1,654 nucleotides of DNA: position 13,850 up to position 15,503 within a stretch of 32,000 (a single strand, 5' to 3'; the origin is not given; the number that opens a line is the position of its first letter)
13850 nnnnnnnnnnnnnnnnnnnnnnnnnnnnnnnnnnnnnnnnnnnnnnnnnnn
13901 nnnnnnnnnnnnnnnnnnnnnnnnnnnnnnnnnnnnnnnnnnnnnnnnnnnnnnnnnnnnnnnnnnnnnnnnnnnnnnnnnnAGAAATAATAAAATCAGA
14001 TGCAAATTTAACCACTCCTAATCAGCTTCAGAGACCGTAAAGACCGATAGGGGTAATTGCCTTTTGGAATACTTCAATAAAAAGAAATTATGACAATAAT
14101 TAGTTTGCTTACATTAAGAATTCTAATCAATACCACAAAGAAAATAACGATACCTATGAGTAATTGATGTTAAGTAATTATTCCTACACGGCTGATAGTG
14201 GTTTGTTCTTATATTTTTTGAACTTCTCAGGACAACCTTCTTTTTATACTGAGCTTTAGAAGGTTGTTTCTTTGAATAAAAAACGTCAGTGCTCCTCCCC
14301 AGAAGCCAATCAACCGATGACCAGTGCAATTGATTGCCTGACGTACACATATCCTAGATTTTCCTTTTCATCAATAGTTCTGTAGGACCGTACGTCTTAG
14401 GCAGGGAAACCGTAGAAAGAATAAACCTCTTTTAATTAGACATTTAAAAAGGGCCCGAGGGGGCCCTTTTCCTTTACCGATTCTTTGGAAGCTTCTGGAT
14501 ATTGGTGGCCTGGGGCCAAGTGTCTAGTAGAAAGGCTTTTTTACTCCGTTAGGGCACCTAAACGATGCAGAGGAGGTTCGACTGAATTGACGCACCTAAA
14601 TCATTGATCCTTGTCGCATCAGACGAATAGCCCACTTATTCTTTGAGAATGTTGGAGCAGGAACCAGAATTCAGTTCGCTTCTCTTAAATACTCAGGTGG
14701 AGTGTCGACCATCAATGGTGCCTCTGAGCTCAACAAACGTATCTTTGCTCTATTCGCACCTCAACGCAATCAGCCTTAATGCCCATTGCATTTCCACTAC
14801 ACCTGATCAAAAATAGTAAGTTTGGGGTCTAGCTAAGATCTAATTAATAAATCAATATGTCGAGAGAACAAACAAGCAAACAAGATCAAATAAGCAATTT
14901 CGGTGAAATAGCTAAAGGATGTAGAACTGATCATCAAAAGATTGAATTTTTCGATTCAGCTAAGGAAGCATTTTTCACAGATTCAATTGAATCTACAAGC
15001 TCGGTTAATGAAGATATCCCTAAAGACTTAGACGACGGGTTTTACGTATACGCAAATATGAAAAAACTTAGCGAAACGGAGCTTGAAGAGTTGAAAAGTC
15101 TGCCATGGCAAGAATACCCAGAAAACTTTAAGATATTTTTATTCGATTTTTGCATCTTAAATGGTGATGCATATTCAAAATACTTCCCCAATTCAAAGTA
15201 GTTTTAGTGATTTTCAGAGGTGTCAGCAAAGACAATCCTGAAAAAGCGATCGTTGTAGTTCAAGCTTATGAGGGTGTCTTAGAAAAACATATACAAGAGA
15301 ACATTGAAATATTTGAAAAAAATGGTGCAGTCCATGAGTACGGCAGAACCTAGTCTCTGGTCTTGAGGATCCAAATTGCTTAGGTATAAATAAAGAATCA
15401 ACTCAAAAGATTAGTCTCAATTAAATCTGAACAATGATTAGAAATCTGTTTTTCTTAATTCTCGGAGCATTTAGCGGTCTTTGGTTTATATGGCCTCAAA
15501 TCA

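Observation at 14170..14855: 686-bp GC-enriched non-coding element present twice at 685/686 identity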

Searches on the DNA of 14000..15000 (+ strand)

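Call 8: search_rna_families(source=window, start=14000, end=15000, threshold=evalue, max_evalue=10, show_alignments=3)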
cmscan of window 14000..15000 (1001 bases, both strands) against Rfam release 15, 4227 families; matches with E-value up to 10: 10.
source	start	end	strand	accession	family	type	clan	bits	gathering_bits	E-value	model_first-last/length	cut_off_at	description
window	14434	14546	-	RF02502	Atu_C8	Gene; sRNA;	-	19.3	50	0.64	1-122/122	no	Rhizobiales sRNA Atu_C8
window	14447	14477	+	RF00489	ctRNA_p42d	Gene; antisense;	-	18.5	50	0.55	1-46/46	no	ctRNA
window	14358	14471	+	RF02728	HrrF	Gene; sRNA;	-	18.1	77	2.2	1-116/116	no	Haemophilus regulatory RNA responsive to iron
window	14250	14294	-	RF00154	SNORD63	Gene; snRNA; snoRNA; CD-box;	-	17.2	43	4.7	1-70/70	no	Small nucleolar RNA SNORD63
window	14361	14471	+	RF00082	SraG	Gene; sRNA;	-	17.1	50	3.5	1-177/177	no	SraG RNA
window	14461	14492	+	RF01716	PhotoRC-I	Cis-reg;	-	15.8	45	0.3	1-44/44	no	PhotoRC-I RNA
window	14967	15000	-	RF00622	CPEB3_ribozyme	Gene; ribozyme;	-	12.4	35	5.5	44-78/78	5'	Mammalian CPEB3 ribozyme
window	14874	14984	-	RF02189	ST7-OT4_3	Gene; lncRNA;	-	11.7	50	4.3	188-302/302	no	ST7 overlapping transcript 4 conserved region 3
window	14406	14469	+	RF02503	Atu_C9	Gene; sRNA;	-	11.2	40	2.1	116-192/192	no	Rhizobiales sRNA Atu_C9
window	14441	14518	+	RF02172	RFPL3-AS1_2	Gene; lncRNA;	-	10.6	40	7.8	1-71/71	no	RFPL3 antisense RNA 1 conserved region 2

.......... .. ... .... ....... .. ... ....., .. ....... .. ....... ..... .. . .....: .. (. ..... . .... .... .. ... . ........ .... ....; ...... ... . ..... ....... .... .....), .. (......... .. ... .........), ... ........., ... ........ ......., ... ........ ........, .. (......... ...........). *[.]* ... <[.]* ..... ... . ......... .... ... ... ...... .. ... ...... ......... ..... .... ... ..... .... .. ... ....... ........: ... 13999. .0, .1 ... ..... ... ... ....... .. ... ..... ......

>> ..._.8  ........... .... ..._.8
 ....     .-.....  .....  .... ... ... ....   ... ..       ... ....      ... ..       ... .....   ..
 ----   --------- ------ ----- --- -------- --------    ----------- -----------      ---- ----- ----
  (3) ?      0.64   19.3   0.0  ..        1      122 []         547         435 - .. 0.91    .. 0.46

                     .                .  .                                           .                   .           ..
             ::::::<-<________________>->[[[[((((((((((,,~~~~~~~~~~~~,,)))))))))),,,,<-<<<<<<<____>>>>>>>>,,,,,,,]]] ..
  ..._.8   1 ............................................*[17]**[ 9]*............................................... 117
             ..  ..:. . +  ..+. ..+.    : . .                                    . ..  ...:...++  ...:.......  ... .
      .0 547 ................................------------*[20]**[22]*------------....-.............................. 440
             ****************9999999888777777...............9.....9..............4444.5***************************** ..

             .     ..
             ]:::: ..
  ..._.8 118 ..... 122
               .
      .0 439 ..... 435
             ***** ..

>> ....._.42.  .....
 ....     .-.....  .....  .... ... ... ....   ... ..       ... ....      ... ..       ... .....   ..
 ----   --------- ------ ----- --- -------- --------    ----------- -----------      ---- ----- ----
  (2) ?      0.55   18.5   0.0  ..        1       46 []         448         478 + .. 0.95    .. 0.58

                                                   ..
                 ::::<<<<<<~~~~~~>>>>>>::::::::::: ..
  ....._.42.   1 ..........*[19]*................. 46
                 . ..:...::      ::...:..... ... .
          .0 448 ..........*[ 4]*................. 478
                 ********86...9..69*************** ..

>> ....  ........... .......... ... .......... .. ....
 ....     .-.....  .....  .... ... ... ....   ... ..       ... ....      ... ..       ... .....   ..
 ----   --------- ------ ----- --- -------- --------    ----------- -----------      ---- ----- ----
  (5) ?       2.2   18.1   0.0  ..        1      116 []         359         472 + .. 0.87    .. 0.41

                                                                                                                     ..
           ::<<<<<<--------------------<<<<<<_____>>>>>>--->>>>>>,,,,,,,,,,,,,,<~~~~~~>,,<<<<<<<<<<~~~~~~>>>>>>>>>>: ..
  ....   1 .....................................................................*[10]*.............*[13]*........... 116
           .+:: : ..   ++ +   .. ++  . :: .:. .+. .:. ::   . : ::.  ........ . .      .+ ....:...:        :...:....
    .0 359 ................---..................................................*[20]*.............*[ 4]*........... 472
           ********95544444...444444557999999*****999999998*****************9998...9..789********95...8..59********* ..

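Call 9: search_dna_similar(query=window:14170-14855:+, collection=phages, mode=distant)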
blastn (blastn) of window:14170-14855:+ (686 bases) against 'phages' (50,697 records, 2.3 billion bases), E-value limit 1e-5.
No match.

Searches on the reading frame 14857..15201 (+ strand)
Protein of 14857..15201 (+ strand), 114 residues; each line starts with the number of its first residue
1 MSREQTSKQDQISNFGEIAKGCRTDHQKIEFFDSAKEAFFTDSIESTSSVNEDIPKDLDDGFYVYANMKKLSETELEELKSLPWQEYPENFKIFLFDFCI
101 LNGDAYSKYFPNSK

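Call 13: find_encoding_contigs(protein=window:14857-15201:+, flank=10000, max_places=10)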
Protein window:14857-15201:+ (114 aa): 2 contigs read that carry it; 1 place shown.
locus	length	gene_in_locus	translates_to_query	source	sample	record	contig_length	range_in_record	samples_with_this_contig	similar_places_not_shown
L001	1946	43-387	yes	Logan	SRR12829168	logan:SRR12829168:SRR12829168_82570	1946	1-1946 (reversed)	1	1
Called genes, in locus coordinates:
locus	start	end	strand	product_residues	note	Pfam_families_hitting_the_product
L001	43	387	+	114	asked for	-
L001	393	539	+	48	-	PF12594:DUF3764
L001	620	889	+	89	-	-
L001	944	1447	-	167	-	PF01786:AOX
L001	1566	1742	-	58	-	-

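Call 65: search_protein_families(library=pfam, proteins=[window:14857-15201:+], max_evalue=0.01)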
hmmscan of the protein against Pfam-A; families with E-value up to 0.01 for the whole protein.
window:14857-15201:+ (114 aa): 0 families

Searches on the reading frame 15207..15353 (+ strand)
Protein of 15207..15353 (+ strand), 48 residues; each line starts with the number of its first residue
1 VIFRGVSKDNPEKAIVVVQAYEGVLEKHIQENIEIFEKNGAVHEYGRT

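Call 18: find_encoding_contigs(protein=window:15207-15353:+, flank=10000, max_places=10)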
Protein window:15207-15353:+ (48 aa): 2 contigs read that carry it; 1 place shown.
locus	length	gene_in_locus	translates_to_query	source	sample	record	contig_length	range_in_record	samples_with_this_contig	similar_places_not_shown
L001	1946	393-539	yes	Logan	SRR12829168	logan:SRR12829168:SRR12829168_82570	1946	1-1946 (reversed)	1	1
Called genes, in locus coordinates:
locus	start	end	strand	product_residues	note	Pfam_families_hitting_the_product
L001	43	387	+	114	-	-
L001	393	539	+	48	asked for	PF12594:DUF3764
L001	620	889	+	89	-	-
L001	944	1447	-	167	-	PF01786:AOX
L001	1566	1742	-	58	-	-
